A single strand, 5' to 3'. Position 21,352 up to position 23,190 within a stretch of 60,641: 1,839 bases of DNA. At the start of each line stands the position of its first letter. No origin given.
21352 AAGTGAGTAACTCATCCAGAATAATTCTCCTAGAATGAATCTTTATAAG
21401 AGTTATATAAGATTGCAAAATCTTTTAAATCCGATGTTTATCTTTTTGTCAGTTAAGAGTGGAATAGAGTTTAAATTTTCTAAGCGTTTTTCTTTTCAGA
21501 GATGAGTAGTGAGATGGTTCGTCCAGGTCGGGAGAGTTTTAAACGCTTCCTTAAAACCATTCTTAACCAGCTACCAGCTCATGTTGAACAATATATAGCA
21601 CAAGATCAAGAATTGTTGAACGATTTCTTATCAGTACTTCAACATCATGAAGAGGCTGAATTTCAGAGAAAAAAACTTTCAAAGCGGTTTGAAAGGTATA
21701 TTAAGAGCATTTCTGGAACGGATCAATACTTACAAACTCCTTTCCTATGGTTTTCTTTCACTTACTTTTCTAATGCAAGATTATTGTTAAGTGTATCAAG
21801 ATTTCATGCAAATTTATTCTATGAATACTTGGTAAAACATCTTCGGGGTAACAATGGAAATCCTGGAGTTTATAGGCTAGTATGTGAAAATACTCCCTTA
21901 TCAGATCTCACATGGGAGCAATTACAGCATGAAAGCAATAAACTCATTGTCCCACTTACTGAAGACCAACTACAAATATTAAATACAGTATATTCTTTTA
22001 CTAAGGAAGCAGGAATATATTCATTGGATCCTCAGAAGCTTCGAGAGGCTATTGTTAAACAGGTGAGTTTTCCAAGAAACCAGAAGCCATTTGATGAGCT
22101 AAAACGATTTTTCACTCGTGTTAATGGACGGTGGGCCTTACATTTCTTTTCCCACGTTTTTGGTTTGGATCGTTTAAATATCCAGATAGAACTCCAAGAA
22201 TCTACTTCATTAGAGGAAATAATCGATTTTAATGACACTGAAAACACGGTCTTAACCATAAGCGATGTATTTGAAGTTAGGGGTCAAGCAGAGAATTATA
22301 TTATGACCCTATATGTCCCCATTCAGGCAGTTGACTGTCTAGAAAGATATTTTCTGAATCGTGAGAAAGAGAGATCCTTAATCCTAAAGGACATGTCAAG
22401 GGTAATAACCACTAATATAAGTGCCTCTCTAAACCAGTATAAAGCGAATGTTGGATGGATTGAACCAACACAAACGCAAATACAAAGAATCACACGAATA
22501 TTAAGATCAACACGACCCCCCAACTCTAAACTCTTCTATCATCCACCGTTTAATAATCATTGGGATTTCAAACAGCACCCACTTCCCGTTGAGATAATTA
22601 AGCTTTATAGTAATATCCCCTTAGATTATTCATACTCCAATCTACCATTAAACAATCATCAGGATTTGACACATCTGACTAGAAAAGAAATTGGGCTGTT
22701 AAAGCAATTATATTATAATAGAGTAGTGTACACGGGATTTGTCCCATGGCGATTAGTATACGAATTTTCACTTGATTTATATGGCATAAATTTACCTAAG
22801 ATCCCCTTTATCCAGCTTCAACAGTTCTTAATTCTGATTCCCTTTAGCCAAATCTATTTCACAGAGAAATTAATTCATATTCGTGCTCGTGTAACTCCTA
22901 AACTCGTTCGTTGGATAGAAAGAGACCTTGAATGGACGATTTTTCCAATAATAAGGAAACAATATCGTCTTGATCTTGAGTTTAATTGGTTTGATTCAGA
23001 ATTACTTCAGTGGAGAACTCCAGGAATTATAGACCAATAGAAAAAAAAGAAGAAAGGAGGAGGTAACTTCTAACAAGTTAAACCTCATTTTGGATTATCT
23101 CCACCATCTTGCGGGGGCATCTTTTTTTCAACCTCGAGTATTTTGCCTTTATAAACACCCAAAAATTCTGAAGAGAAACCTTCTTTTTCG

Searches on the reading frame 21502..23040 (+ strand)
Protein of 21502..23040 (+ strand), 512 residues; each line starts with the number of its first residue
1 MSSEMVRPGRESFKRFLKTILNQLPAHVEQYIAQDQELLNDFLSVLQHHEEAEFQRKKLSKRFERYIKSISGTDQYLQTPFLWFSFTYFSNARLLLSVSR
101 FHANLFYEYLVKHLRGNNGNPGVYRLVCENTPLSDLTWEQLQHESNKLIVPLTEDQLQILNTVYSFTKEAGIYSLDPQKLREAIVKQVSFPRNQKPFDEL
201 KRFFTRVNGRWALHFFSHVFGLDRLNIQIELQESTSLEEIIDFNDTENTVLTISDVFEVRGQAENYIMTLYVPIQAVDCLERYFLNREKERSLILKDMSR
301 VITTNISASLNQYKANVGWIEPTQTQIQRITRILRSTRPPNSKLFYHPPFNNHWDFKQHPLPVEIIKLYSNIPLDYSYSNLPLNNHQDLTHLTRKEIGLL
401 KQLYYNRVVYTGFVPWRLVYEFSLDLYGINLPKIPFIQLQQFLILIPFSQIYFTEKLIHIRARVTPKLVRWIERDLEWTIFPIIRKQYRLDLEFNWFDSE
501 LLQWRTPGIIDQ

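Call 7: search_protein_families(library=pfam, proteins=[window:21502-23040:+], max_evalue=1)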
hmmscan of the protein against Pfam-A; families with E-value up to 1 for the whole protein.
window:21502-23040:+ (512 aa): 0 families

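Call 14: find_homologous_proteins(query=window:21502-23037:+, max_evalue=0.001)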
Query window:21502-23037:+ (512 aa): 68 proteins with E <= 0.001 among 5870 candidates.
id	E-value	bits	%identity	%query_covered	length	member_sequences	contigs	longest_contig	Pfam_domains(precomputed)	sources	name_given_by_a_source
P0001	0.0e+0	1157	100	99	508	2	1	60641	-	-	-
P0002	4.6e-208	710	62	100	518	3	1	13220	-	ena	-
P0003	4.8e-191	654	59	99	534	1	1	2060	-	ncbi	-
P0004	3.6e-190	651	58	99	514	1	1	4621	-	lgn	-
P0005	1.2e-187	643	58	100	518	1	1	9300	-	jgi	jgi:hypothetical protein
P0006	2.2e-187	642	58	100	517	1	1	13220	-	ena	-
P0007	1.6e-179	616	56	99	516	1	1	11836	-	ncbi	-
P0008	2.0e-178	613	55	100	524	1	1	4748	-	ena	-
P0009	9.2e-175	600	56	99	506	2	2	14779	-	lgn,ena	-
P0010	4.7e-170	585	54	98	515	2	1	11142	-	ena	-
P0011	6.9e-170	584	54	99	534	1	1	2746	-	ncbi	ncbi:MAG: hypothetical protein ACFFFH_21525, partial [Candidatus Thorarchaeota archaeon]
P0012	1.3e-168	580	52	98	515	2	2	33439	-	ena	-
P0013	1.5e-168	580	55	96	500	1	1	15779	-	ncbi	-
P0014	7.3e-164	565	51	99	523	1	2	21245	-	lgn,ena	-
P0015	1.3e-163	564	53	98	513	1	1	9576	-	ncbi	-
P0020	3.2e-160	553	51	99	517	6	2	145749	-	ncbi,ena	-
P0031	1.2e-144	501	48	98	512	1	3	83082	-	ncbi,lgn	-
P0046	1.4e-107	379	39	99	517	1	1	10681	-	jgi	jgi:hypothetical protein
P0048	6.2e-107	377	37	98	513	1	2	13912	-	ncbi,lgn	ncbi:MAG: hypothetical protein ACFFE8_15620 [Candidatus Heimdallarchaeota archaeon]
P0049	7.6e-107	376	38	98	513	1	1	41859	-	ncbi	ncbi:MAG: hypothetical protein ACFFFG_15210 [Candidatus Thorarchaeota archaeon]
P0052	1.8e-105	372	40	96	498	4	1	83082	-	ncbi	-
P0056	3.9e-101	358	39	98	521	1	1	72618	-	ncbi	ncbi:MAG: hypothetical protein ACFE95_00225 [Candidatus Hodarchaeota archaeon]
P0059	1.1e-87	313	35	98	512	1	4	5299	-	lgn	-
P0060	2.7e-85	305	36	99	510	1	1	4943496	-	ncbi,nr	ncbi:MAG: hypothetical protein JSW11_13455 [Candidatus Heimdallarchaeota archaeon]|nr:MAG: hypotheti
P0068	6.2e-67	245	29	98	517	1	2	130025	-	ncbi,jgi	ncbi:MAG: hypothetical protein ACW98F_09625 [Candidatus Hodarchaeales archaeon]|jgi:hypothetical pro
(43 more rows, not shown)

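Call 19: find_related_loci(query=A4, collection=genome_contigs, flank=3000)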
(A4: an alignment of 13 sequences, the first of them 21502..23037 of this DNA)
Query A4 (512 aa) in genome_contigs; peptide patterns used: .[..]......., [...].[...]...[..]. (x = any residue, [..] = any of these).
131 stretches matched a pattern; 7 encode a relative of the query (tblastn E <= 1e-3); 7 distinct loci.
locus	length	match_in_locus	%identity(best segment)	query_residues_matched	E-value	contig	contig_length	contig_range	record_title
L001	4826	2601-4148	62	1-510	0e+0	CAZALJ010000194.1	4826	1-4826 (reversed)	MAG TPA_asm: uncultured archaeon isolate SRP239594_co1_179 genome assembly, contig: NODE_13604_length_4826_cov_12.007336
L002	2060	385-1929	58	2-510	0e+0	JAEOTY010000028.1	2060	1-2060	MAG: Candidatus Hodarchaeota archaeon isolate YT5_056 k127_2773499, whole genome shotgun sequence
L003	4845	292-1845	56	3-512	0e+0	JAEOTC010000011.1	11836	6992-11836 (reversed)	MAG: Candidatus Hodarchaeota archaeon isolate YT1_021 k127_73035686, whole genome shotgun sequence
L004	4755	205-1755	55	4-512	0e+0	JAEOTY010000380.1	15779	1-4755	MAG: Candidatus Hodarchaeota archaeon isolate YT5_056 k127_51894320, whole genome shotgun sequence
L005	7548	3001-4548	51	1-509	4e-167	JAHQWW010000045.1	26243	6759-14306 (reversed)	MAG: Candidatus Hodarchaeota archaeon isolate WORE3 WOR324_NODE_158_length_26243_cov_4.95716_ID_315, whole genome shotgu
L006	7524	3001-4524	51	3-506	7e-162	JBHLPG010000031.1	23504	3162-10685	MAG: Promethearchaeota archaeon isolate DZ3S.51 DZ3S.51@5804, whole genome shotgun sequence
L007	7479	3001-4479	30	11-510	2e-71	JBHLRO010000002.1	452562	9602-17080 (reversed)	MAG: Candidatus Thorarchaeota archaeon isolate TM1M.79 TM1M.79@5, whole genome shotgun sequence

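Call 20: find_related_loci(query=A4, collection=metagenome_contigs, flank=2500)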
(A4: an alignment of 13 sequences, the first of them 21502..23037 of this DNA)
Query A4 (512 aa) in metagenome_contigs; peptide patterns used: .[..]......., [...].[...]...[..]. (x = any residue, [..] = any of these).
177 stretches matched a pattern; 6 encode a relative of the query (tblastn E <= 1e-3); 6 distinct loci.
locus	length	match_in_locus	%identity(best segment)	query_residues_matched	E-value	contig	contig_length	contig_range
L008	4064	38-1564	52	4-507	3e-174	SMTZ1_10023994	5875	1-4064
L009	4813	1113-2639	52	4-507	2e-176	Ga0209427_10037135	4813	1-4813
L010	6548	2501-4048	51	1-509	2e-167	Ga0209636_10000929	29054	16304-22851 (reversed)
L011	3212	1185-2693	33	11-507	7e-90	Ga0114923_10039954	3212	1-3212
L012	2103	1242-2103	55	11-303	3e-78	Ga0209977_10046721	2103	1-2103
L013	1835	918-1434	73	1-510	1e-44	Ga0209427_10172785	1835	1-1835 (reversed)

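Call 21: find_encoding_contigs(protein=P0002, flank=10000, max_places=2)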
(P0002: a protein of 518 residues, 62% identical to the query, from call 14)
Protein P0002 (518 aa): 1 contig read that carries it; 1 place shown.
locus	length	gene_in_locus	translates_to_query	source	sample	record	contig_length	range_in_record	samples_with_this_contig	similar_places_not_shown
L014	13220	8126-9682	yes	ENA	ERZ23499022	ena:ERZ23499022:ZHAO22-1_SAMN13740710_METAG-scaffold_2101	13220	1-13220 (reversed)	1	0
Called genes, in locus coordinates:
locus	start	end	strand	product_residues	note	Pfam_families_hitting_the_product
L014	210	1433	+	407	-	PF04389:Peptidase_M28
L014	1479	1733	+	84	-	-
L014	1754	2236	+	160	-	-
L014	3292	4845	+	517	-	-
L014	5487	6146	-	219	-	-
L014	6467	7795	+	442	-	-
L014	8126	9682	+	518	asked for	-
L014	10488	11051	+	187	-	-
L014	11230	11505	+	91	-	-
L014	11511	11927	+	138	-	PF01850:PIN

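Call 22: find_encoding_contigs(protein=P0031, flank=10000, max_places=2)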
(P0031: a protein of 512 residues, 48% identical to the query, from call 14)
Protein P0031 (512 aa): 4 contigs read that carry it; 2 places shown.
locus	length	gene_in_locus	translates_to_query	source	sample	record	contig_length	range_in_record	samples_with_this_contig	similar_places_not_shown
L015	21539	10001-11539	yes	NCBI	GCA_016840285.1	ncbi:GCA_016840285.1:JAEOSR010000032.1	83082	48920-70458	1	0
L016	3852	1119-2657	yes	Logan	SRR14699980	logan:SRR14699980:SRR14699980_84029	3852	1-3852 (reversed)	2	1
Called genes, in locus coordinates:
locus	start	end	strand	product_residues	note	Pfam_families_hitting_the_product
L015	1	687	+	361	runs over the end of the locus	PF08240:ADH_N, PF00107:ADH_zinc_N, PF13602:ADH_zinc_N_2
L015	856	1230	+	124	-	PF01842:ACT (weak), PF13840:ACT_7 (faint), PF22468:ACT_9 (faint)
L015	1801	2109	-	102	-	PF00626:Gelsolin (weak)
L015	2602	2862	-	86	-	-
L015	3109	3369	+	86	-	-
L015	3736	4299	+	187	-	PF00025:Arf, PF04670:Gtr1_RagA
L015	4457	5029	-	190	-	-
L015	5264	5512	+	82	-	-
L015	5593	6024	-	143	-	-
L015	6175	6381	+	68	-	-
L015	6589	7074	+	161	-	-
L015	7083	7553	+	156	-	-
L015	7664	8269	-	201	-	PF01613:Flavin_Reduct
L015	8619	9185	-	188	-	-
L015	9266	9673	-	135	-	-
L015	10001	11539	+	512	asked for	-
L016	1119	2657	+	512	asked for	-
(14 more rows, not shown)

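Call 23: find_encoding_contigs(protein=P0060, flank=4000, max_places=2)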
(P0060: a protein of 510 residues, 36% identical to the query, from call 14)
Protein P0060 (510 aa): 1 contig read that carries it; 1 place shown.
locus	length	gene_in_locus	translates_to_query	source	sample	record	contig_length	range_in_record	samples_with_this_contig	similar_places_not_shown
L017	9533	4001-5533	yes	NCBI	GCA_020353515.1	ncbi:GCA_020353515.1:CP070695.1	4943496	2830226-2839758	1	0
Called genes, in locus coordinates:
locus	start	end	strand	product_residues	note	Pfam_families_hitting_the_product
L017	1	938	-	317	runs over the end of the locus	PF00296:Bac_luciferase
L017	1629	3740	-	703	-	PF02897:Peptidase_S9_N, PF00326:Peptidase_S9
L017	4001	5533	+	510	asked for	-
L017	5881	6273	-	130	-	-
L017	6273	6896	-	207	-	PF16264:SatD, PF04545:Sigma70_r4 (weak)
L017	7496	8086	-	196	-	-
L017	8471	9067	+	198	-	-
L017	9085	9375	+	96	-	PF22662:Csa3_N (weak)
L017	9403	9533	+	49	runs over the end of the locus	-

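Call 28: find_encoding_contigs(protein=P0020, flank=10000, max_places=2)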
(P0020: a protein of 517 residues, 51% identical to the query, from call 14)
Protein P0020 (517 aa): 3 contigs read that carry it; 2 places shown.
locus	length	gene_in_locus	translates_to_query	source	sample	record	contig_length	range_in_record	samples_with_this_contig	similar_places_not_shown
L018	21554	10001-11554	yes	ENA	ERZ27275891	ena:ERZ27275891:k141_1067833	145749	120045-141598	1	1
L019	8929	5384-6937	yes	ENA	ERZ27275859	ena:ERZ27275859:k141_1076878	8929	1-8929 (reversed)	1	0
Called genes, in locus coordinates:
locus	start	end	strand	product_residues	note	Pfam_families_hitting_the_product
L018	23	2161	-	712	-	PF01935:DUF87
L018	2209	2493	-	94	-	-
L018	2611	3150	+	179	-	PF10050:DUF2284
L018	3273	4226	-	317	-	PF00296:Bac_luciferase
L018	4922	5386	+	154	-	-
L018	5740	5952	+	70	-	-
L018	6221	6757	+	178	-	PF00025:Arf (weak), PF04670:Gtr1_RagA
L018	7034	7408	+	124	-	PF01842:ACT (weak), PF22468:ACT_9 (faint)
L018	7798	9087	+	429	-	PF25213:HVO_A0261_N (faint), PF12802:MarR_2 (faint)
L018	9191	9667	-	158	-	-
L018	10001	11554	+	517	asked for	-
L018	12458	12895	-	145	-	-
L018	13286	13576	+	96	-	-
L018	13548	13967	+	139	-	-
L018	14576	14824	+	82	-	PF26688:RHH_12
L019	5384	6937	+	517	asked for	-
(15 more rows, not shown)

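Call 29: find_encoding_contigs(protein=P0056, flank=10000, max_places=2)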
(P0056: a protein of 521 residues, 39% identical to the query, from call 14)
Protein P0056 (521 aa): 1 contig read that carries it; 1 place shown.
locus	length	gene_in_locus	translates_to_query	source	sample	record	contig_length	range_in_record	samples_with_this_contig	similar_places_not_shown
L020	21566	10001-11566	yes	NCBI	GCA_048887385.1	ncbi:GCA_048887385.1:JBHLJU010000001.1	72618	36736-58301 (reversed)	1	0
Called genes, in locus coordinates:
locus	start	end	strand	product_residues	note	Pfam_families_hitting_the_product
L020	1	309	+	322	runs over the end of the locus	PF13229:Beta_helix (faint), PF05048:NosD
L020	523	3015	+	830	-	PF00092:VWA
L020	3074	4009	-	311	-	-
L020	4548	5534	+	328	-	PF02275:CBAH (faint), PF03417:AAT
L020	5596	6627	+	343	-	PF08240:ADH_N, PF00107:ADH_zinc_N, PF13602:ADH_zinc_N_2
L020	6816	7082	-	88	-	-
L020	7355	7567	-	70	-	PF13619:KTSC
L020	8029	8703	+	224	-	-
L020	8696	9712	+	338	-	-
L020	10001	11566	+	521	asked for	-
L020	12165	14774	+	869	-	-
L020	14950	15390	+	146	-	-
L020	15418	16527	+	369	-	-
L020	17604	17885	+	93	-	-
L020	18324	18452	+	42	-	-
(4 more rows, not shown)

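Call 30: find_encoding_contigs(protein=P0068, flank=10000, max_places=2)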
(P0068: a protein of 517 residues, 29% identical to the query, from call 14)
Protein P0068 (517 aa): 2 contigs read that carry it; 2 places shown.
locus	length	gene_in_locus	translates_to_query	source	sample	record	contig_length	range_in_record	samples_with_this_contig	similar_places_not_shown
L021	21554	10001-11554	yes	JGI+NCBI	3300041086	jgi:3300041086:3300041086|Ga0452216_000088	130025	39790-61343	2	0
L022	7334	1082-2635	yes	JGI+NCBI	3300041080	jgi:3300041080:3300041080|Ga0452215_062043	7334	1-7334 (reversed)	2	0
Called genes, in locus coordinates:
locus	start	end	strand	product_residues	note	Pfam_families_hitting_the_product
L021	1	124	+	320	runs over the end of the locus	PF01073:3Beta_HSD, PF01370:Epimerase, PF02719:Polysacc_synt_2, PF04321:RmlD_sub_bind, PF16363:GDP_Man_Dehyd, PF07993:NAD_binding_4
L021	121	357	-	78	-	-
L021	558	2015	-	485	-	PF07690:MFS_1, PF13347:MFS_2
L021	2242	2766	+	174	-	PF13489:Methyltransf_23, PF13847:Methyltransf_31, PF08241:Methyltransf_11, PF08242:Methyltransf_12 (weak), PF13649:Methyltransf_25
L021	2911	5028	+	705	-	PF11897:DUF3417, PF00343:Phosphorylase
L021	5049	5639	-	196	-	-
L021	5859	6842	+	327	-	PF00365:PFK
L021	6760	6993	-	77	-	-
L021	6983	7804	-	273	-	-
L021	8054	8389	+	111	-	PF00085:Thioredoxin, PF08534:Redoxin (weak), PF13098:Thioredoxin_2 (faint), PF13905:Thioredoxin_8 (faint)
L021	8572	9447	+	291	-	PF00226:DnaJ, PF01556:DnaJ_C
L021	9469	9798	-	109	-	-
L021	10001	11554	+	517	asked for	-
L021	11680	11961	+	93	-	-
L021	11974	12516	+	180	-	PF00009:GTP_EFTU (weak), PF00025:Arf, PF00071:Ras, PF01926:MMR_HSR1 (weak), PF08477:Roc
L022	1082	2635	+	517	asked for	-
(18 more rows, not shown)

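Call 31: find_encoding_contigs(protein=P0049, flank=10000, max_places=2)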
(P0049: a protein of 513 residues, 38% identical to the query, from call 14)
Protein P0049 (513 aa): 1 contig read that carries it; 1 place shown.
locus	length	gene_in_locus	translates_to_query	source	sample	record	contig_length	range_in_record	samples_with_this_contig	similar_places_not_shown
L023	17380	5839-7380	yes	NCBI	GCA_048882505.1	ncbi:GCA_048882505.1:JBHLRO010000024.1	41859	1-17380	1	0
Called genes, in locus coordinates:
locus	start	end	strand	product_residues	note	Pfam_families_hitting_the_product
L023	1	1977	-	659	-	?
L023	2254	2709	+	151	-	-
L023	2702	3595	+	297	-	-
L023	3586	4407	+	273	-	-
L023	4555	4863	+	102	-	PF01978:TrmB (weak)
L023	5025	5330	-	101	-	-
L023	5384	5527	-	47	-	-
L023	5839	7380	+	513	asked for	-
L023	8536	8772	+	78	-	-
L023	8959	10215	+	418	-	PF13191:AAA_16, PF00004:AAA, PF13401:AAA_22, PF22606:Cdc6-ORC-like_ATPase_lid, PF22703:Cdc6_lid, PF09079:WHD_Cdc6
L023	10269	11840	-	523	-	PF00149:Metallophos, PF12850:Metallophos_2 (weak), PF04042:DNA_pol_E_B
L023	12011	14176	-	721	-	PF02516:STT3, PF13231:PMT_2 (weak), PF21436:STT3-PglB_core (faint)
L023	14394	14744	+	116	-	-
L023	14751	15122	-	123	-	PF06677:Auto_anti-p27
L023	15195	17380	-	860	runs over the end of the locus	PF00133:tRNA-synt_1, PF09334:tRNA-synt_1g, PF08264:Anticodon_1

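Call 38: search_solved_structures(query=A5, max_evalue=1)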
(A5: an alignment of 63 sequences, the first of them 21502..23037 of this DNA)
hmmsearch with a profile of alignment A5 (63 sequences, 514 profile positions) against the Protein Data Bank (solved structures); distinct sequences matched with E-value up to 1: 3.
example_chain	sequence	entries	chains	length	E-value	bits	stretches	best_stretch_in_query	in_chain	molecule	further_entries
9y6s_9S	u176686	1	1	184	0.43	12.3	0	142-181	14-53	Centrin, putative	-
1te7_A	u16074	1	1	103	0.69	11.6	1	235-298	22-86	Hypothetical UPF0267 protein yqfB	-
9zm5_B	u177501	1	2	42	0.93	11.2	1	27-53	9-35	Protein NIM1-INTERACTING 1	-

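Call 39: search_protein_families(library=padloc, proteins=[window:21502-23037:+], max_evalue=1)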
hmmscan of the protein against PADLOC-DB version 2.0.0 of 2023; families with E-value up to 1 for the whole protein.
window:21502-23037:+ (512 aa): 0 families

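Call 45: predict_structure(alignment_id=A5)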
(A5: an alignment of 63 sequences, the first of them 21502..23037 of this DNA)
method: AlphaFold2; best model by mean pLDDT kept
length: 512 residues; sequences in the alignment: 63
mean_pLDDT: 92.9   pTM: 0.89
mean pLDDT of the five models: 92.9, 92.3, 92.1, 91.9, 91.7
residues with pLDDT >= 90: 438; 70-90: 59; 50-70: 9; < 50: 6
segments of 3 or more residues with pLDDT < 50: 1-6
pLDDT, mean of each block of 10 residues (from residue 1): 52 94 97 97 97 93 96 86 96 91 90 91 97 95 92 97 96 95 96 92 95 96 97 91 95 95 92 97 96 96 95 95 94 87 87 96 97 92 72 91 96 96 96 93 96 96 97 96 91 96 96 70
secondary structure, 60 per line:
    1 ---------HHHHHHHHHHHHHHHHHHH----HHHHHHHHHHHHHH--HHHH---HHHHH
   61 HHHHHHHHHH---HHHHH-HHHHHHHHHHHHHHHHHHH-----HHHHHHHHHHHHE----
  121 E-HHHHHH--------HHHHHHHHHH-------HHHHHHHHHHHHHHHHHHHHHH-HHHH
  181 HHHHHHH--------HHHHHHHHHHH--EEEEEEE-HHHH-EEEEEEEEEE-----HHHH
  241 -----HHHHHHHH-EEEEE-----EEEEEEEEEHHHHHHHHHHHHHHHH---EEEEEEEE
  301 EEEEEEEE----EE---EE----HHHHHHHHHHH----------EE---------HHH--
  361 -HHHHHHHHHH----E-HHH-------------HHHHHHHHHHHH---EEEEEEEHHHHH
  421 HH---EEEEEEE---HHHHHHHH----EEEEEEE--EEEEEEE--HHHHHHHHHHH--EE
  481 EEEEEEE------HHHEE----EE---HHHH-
elements in order: H10-28 H33-46 H49-52 H56-70 H74-78 H80-98 H104-115 H123-128 H137-146 H154-175 H177-187 H196-206 E209-215 H217-220 E222-231 H237-240 H246-253 E255-259 E265-273 H274-289 E293-308 H324-334 H362-371 H394-405 E409-415 H416-422 E426-432 H436-443 E448-454 E457-463 H466-476 E479-487 H508-511

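Call 48: fold_search(model_id=the predicted structure, library=pdb)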
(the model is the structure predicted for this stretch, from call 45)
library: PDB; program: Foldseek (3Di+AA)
matches with E <= 10: 691; with E <= 0.001: 0
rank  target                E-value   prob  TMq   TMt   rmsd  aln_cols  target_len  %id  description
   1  1phz                  1.8e-02  0.93  0.14  0.18  16.6       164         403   13  STRUCTURE OF PHOSPHORYLATED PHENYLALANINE HYDROXYLASE (released 1999-04-30)
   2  6q2d_C                2.5e-02  0.30  0.12  0.09  18.7       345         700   11  Crystal structure of Methanobrevibacter smithii Dph2 in complex with Methanobrevibacter smithii elongation factor 2 (released 2019-10-16)
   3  5egq_B                2.6e-02  0.80  0.13  0.16  18.2       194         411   14  Structure of tetrameric rat phenylalanine hydroxylase mutant R270K, residues 25-453 (released 2016-05-18)
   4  6n1k_A                2.8e-02  0.87  0.14  0.16  16.7       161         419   15  Full-length human phenylalanine hydroxylase (PAH) in the resting state (released 2019-05-22)
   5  5fgj_A                2.9e-02  0.87  0.14  0.17  15.8       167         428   14  Structure of tetrameric rat phenylalanine hydroxylase, residues 1-453 (released 2016-05-18)
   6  5egq_A                3.4e-02  0.87  0.14  0.17  16.2       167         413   14  Structure of tetrameric rat phenylalanine hydroxylase mutant R270K, residues 25-453 (released 2016-05-18)
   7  2f1f_B                3.9e-02  0.93  0.13  0.35   9.5       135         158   12  Crystal structure of the regulatory subunit of acetohydroxyacid synthase isozyme III from E. coli (released 2006-01-24)
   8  5egq_D                4.8e-02  0.82  0.14  0.17  16.6       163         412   13  Structure of tetrameric rat phenylalanine hydroxylase mutant R270K, residues 25-453 (released 2016-05-18)
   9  5den_B                5.6e-02  0.82  0.14  0.17  16.9       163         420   14  The First Structure of a Full-Length Mammalian Phenylalanine Hydroxylase Reveals the Architecture of an Auto-inhibited (released 2016-02-17)
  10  5fgj_C                5.9e-02  0.80  0.14  0.16  16.2       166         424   14  Structure of tetrameric rat phenylalanine hydroxylase, residues 1-453 (released 2016-05-18)
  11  5fgj_B                5.9e-02  0.77  0.14  0.16  16.5       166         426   13  Structure of tetrameric rat phenylalanine hydroxylase, residues 1-453 (released 2016-05-18)
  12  2f1f_A                6.2e-02  0.84  0.13  0.33   9.1       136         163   13  Crystal structure of the regulatory subunit of acetohydroxyacid synthase isozyme III from E. coli (released 2006-01-24)
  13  6n1k_C                6.2e-02  0.80  0.14  0.17  15.9       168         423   12  Full-length human phenylalanine hydroxylase (PAH) in the resting state (released 2019-05-22)
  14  5den_C                6.2e-02  0.77  0.14  0.17  16.8       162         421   13  The First Structure of a Full-Length Mammalian Phenylalanine Hydroxylase Reveals the Architecture of an Auto-inhibited (released 2016-02-17)
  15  2vxh_A                6.5e-02  0.82  0.20  0.37  10.9       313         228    8  The crystal structure of chlorite dismutase: a detox enzyme producing molecular oxygen (released 2009-03-03)
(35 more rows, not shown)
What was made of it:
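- On RiPP / microcin-C-like precursor with adjacent modifying enzyme: Its best fold hits are weak ACT/RAM-like domains, E>=0.018 (call 48).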

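Call 49: search_protein_families(library=pfam, alignment_id=A5, max_evalue=1)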
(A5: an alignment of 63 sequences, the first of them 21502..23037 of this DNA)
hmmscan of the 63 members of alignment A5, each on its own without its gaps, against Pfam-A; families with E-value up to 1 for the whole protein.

A. member 1, window:21502-23037:+ (512 aa): 0 families

B. families by the number of members that match (of 63 scanned): 30 families (the first 25 are shown)
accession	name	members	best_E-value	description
PF14747.11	DUF4473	4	0.02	Domain of unknown function (DUF4473)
PF23915.1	SusG_C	2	0.0014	Alpha-amylase SusG C-terminal domain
PF09388.15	SpoOE-like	2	0.0087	Spo0E like sporulation regulatory protein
PF06743.20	FAST_1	2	0.011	FAST kinase-like protein, subdomain 1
PF23844.1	NCTSP_N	2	0.048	Non-contractile tail sheath N-terminal domain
PF20870.2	FAM186A-B_N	1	0.0034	FAM186A/B, N-terminal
PF18452.7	Ig_6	1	0.011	Immunoglobulin domain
PF08463.15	EcoEI_R_C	1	0.018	EcoEI R protein C-terminal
PF18714.6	PI-TkoII_IV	1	0.023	DNA polymerase II intein Domain IV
PF20915.2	VPg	1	0.024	Viral genome-linked protein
PF06855.17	YozE_SAM_like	1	0.027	YozE SAM-like fold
PF16657.11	Malt_amylase_C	1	0.032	Maltogenic Amylase, C-terminal domain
PF04048.20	Sec8_N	1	0.034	Exocyst complex component Sec8 N-terminal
PF02671.26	PAH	1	0.037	Paired amphipathic helix repeat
PF09687.15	PRESAN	1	0.06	Plasmodium RESA N-terminal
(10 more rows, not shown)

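Call 61: find_encoding_contigs(protein=P0048, flank=3000, max_places=1)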
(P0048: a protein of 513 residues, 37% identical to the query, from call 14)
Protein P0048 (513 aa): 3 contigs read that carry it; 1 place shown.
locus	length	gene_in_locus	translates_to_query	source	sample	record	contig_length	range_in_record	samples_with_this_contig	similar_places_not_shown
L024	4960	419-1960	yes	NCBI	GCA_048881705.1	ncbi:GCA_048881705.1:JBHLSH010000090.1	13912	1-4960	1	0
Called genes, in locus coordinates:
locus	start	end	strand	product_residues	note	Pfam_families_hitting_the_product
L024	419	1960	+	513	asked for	-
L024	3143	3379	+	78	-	-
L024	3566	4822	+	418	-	PF13191:AAA_16 (weak), PF00004:AAA, PF13401:AAA_22, PF22606:Cdc6-ORC-like_ATPase_lid, PF22703:Cdc6_lid, PF09079:WHD_Cdc6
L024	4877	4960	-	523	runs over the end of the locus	PF00149:Metallophos, PF12850:Metallophos_2 (weak), PF04042:DNA_pol_E_B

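Call 62: find_encoding_contigs(protein=P0059, flank=3000, max_places=1)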
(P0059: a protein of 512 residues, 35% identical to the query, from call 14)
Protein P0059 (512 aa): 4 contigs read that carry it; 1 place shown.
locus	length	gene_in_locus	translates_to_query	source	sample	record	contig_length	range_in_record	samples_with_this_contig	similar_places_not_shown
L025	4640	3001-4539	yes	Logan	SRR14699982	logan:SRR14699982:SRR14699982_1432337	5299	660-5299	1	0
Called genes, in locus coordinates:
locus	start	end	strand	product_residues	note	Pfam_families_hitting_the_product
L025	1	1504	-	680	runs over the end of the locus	PF01472:PUA, PF01507:PAPS_reduct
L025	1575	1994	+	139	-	-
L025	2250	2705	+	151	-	-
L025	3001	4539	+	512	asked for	-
